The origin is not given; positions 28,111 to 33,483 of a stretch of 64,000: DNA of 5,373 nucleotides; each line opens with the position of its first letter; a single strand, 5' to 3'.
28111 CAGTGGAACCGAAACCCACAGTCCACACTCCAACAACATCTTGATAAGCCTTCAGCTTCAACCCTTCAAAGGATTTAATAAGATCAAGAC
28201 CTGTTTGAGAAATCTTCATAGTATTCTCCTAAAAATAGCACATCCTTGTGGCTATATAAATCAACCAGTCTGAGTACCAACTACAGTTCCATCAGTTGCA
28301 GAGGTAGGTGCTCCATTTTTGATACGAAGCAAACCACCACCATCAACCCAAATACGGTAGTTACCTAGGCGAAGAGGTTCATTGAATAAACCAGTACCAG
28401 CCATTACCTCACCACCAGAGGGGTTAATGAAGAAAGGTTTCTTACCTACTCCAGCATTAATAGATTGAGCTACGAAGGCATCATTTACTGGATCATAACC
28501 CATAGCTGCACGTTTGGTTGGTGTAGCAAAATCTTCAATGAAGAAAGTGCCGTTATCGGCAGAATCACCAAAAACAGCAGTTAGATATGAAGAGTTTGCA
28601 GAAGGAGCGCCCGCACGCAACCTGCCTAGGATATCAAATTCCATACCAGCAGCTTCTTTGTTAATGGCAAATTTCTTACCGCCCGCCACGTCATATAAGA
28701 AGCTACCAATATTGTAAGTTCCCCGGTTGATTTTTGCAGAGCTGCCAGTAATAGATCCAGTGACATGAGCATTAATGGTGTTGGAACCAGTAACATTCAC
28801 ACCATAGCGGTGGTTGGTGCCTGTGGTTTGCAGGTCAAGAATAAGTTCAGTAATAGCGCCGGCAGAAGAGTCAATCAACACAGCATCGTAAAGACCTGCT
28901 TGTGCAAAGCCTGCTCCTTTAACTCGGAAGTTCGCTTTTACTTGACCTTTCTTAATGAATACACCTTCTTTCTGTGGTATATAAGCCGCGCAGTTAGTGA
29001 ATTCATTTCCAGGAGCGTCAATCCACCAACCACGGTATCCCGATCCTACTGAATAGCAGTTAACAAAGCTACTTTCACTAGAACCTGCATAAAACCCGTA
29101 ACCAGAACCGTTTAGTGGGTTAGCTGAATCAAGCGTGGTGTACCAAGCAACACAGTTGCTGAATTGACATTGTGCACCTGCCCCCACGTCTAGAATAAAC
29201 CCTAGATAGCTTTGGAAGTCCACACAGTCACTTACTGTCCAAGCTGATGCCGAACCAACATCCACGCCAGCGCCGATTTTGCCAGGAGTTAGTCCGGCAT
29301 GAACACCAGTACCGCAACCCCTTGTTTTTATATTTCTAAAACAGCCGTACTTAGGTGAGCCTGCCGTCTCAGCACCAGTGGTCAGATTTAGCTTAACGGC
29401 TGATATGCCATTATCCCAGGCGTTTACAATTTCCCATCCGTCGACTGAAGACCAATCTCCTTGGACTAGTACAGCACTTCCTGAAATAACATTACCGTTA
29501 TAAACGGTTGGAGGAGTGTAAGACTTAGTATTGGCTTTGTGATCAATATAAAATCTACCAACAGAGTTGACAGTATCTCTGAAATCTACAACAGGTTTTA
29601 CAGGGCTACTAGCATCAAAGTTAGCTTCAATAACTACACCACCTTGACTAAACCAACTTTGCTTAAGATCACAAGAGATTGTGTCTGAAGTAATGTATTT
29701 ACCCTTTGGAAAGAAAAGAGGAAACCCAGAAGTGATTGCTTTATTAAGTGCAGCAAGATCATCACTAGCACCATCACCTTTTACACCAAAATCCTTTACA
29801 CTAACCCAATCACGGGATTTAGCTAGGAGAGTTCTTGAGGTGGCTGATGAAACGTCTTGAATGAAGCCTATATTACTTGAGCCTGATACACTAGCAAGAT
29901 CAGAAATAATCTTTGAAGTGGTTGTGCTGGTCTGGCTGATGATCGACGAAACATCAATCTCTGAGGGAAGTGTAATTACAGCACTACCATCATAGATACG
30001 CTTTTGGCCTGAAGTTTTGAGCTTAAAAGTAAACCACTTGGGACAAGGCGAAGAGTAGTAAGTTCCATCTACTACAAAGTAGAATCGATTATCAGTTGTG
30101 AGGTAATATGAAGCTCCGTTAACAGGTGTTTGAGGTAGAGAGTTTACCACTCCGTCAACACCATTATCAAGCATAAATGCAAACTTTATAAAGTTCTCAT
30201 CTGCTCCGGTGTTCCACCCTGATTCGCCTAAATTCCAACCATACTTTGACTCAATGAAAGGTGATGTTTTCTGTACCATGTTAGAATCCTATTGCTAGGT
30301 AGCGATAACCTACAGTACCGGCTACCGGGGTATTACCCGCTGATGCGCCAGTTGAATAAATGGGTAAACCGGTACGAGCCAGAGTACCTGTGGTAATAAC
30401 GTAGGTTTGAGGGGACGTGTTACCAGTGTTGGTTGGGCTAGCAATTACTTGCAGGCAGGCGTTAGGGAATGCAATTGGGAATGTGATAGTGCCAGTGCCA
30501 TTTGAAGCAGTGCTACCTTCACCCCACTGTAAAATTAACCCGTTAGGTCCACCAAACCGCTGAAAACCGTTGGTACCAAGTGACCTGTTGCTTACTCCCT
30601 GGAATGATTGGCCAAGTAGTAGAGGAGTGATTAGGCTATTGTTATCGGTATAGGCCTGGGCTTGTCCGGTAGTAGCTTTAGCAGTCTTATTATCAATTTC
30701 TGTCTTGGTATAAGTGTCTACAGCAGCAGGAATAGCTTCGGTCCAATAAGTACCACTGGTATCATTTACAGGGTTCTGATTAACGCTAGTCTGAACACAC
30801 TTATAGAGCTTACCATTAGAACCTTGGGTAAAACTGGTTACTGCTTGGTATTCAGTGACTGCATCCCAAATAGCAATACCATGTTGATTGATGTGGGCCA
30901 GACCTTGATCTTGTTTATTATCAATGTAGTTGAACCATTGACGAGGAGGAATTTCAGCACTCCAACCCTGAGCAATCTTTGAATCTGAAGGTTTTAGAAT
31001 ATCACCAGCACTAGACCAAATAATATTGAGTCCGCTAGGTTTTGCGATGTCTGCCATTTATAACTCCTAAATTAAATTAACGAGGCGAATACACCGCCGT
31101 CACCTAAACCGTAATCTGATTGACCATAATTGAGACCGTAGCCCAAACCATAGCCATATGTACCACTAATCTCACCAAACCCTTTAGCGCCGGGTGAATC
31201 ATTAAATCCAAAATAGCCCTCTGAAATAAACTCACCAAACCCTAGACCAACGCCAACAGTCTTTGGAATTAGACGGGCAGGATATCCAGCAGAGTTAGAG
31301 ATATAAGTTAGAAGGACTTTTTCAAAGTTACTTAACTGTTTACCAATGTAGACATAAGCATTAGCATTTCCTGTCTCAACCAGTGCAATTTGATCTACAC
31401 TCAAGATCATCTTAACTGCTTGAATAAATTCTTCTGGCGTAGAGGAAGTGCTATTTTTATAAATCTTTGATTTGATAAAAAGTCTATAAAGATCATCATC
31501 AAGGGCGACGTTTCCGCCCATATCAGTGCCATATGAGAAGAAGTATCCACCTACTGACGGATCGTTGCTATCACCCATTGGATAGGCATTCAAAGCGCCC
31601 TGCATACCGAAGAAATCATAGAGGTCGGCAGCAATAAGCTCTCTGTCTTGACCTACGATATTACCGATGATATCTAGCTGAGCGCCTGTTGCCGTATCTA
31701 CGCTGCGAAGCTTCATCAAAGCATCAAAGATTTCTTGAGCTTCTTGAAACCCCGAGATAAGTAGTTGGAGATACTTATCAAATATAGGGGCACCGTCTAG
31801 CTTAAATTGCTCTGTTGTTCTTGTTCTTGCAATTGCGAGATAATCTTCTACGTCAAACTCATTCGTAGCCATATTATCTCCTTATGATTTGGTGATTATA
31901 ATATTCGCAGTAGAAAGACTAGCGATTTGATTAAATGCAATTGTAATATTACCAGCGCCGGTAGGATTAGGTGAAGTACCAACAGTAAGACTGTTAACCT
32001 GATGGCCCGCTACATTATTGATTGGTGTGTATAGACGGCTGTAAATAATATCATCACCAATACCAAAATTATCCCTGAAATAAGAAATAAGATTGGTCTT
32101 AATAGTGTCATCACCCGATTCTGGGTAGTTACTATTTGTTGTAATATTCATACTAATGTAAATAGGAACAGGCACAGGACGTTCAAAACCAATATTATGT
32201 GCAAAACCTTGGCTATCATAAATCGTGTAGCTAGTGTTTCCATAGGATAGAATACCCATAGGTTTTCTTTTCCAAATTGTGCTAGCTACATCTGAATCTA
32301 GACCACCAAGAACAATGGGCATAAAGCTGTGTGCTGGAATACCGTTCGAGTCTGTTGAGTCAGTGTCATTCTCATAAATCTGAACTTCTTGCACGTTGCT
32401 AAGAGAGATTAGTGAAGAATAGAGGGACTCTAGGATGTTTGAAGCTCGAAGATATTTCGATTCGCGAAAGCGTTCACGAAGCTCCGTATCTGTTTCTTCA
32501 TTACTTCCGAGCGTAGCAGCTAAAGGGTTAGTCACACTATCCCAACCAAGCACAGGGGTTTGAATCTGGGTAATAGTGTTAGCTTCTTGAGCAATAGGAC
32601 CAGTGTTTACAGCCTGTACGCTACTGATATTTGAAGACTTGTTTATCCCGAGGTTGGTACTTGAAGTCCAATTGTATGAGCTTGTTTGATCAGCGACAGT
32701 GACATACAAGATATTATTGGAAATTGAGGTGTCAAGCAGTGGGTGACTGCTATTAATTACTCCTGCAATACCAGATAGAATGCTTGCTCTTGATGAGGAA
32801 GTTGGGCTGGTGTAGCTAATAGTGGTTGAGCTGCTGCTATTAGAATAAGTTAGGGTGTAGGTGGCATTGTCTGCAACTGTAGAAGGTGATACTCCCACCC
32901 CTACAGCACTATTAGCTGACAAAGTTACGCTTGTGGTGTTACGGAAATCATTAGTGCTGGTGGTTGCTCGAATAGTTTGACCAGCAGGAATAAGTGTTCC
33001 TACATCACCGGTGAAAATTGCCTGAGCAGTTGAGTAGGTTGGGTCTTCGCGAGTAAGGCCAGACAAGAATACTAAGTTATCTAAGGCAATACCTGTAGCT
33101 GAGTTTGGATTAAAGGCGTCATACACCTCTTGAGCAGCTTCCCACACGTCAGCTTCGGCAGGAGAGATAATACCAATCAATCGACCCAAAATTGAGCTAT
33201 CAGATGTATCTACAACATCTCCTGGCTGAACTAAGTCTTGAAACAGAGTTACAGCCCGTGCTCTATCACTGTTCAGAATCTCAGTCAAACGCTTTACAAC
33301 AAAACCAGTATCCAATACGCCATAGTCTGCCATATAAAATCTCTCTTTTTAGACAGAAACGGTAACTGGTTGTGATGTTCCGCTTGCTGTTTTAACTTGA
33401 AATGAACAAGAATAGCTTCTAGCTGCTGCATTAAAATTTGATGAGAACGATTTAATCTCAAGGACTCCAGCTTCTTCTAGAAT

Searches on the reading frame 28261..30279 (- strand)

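Call 38: search_protein_families(library=phrogs, proteins=[window:28261-30279:-], max_evalue=0.00001)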
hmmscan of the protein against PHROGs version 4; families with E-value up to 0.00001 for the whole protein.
window:28261-30279:- (672 aa): 7 families
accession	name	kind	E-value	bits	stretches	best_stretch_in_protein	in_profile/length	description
phrog_18522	-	tail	1.8e-13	50.7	1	113-239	127-256/612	tail protein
phrog_35360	-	tail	3.9e-10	40.4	1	1-117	1-125/260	tail fiber protein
phrog_20231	-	tail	2.5e-09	37.3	1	120-197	135-215/691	tail protein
phrog_1171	-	tail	4.9e-07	29.5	1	125-187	166-228/954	tail spike protein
phrog_14558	-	tail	1.5e-06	27.8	1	137-218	84-161/740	tail spike protein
phrog_15175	-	head and packaging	2.5e-06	27.2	1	153-200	227-274/647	virion structural protein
phrog_4775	-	connector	9.1e-06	24.9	0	147-200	122-175/876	pre-neck appendage protein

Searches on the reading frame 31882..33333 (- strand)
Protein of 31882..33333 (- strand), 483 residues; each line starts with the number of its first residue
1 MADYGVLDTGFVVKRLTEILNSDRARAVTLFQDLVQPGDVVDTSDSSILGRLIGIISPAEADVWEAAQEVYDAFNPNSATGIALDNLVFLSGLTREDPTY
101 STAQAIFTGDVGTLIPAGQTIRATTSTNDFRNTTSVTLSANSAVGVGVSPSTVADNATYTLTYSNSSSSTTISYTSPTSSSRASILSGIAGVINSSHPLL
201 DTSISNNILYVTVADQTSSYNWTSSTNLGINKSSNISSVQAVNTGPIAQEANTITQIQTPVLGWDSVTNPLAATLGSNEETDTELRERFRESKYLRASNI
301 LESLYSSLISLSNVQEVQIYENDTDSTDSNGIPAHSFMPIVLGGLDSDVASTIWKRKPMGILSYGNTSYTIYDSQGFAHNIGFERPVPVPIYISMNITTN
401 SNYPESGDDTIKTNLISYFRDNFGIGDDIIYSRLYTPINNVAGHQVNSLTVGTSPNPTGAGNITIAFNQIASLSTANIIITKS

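Call 38: search_protein_families(library=phrogs, proteins=[window:31882-33333:-], max_evalue=0.00001)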
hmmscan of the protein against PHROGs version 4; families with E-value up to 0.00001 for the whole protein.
window:31882-33333:- (483 aa): 1 family
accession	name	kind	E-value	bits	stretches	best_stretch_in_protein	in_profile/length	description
phrog_6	-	tail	4.6e-65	221.3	1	4-482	60-407/548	baseplate wedge subunit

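Call 41: find_related_loci(query=window:31882-33333:-, collection=viral_contigs, flank=10000)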
Query window:31882-33333:- (483 aa) in viral_contigs; peptide patterns used: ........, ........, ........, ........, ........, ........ (x = any residue, [..] = any of these).
8 stretches matched a pattern; 5 encode a relative of the query (tblastn E <= 1e-3); 5 distinct loci.
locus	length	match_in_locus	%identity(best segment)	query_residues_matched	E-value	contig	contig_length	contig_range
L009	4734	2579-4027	89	1-483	0e+0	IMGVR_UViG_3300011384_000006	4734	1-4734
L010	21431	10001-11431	54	5-481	3e-169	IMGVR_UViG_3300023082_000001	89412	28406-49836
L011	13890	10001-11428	55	5-480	3e-160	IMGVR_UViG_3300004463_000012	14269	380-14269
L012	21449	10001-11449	75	1-483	0e+0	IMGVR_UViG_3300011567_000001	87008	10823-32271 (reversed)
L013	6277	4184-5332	39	1-481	4e-54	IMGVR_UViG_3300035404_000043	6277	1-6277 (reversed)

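Call 89: search_protein_families(library=pfam, proteins=[L012:8215-8847:-], max_evalue=0.01)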
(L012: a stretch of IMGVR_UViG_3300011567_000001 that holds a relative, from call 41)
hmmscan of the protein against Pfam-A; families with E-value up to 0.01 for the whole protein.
L012:8215-8847:- (210 aa): 0 families

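Call 90: search_protein_families(library=phrogs, proteins=[L012:8215-8847:-], max_evalue=0.001)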
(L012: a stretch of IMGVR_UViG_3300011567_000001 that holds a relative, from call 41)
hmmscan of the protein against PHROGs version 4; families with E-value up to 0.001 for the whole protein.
L012:8215-8847:- (210 aa): 6 families
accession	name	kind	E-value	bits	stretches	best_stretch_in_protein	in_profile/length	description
phrog_953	-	DNA, RNA and nucleotide metabolism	5.6e-86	290.5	1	1-199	195-390/420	HNH endonuclease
phrog_374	-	DNA, RNA and nucleotide metabolism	2e-30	107.2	1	31-198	268-432/617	HNH endonuclease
phrog_30929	-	unknown function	1.5e-29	104.2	1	1-174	1-180/413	-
phrog_2081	-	DNA, RNA and nucleotide metabolism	2.5e-20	74.1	1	34-134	104-216/433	HNH endonuclease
phrog_3377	-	DNA, RNA and nucleotide metabolism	2e-06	28.8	1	30-111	9-89/196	HNH endonuclease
phrog_99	-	DNA, RNA and nucleotide metabolism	4.3e-06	27.7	1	121-172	211-258/383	HNH endonuclease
